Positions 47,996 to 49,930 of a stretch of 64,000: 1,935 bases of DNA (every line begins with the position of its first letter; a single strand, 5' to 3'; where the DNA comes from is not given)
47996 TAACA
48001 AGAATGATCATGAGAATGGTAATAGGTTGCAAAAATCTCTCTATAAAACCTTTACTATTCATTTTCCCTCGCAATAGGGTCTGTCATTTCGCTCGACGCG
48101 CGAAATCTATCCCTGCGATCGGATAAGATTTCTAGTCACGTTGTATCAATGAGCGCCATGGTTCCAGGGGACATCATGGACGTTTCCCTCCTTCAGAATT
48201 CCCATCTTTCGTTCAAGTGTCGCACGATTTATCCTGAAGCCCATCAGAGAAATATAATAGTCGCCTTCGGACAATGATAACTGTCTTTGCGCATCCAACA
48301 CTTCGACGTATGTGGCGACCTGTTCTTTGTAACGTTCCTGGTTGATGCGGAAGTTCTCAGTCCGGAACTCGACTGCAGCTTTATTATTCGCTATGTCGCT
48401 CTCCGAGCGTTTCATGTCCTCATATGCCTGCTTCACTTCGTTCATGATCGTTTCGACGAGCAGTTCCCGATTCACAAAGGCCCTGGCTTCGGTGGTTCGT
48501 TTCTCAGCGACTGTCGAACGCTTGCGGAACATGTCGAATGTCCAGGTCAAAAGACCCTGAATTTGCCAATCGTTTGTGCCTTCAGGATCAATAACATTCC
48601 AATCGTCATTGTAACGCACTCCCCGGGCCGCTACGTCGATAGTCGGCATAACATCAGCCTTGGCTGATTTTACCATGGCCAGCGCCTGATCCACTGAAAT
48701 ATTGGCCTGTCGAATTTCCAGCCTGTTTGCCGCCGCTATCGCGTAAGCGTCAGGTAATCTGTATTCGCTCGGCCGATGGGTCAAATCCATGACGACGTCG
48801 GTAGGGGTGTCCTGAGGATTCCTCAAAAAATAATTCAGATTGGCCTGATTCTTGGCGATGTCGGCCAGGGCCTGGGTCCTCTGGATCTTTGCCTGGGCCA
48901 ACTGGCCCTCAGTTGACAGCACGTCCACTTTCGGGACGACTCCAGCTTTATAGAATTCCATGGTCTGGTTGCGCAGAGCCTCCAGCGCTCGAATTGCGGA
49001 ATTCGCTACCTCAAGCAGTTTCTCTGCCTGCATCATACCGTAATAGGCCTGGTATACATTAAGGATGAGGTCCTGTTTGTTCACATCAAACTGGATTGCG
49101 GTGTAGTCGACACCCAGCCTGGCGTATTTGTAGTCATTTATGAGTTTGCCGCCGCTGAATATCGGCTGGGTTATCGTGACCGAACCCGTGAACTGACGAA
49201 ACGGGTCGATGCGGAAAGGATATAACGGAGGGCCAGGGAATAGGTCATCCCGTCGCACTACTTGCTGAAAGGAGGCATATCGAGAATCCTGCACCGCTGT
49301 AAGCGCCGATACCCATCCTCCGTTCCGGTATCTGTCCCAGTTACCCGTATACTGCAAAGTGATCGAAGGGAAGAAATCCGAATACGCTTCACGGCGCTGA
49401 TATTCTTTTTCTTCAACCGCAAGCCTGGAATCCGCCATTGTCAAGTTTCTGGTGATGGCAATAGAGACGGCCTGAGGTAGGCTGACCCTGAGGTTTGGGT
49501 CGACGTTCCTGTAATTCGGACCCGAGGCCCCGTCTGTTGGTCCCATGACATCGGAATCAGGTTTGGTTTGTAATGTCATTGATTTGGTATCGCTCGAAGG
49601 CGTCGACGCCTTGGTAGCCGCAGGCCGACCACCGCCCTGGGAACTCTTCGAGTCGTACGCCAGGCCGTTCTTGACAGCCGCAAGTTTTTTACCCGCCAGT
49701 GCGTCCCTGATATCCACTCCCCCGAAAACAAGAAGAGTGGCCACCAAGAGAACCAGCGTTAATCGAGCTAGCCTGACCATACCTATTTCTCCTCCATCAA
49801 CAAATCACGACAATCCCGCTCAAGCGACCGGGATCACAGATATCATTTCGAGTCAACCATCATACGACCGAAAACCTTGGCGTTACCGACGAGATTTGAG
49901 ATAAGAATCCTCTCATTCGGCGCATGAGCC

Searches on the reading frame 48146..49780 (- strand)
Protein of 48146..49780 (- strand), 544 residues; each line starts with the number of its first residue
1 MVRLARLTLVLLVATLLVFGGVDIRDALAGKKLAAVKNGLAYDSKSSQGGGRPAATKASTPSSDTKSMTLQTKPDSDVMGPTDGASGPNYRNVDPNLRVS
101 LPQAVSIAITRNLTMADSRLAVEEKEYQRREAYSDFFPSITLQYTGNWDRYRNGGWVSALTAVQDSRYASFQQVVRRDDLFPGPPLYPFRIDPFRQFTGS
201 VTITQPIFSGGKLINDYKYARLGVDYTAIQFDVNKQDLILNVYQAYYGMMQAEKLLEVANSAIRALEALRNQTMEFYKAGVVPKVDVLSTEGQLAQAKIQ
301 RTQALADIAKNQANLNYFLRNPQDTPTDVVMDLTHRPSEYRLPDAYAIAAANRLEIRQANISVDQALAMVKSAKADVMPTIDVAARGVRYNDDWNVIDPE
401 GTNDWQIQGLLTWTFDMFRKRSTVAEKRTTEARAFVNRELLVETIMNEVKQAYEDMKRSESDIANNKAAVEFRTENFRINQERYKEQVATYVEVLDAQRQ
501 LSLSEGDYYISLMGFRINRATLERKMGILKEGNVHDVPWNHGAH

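Call 63: search_protein_families(library=pfam, proteins=[window:48146-49780:-], max_evalue=0.00001)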
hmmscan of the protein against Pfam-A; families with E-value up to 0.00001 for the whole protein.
window:48146-49780:- (544 aa): 1 family
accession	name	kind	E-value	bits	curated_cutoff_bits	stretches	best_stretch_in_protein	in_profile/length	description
PF02321.23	OEP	-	2.5e-53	181.1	22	2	102-319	2-186/187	Outer membrane efflux protein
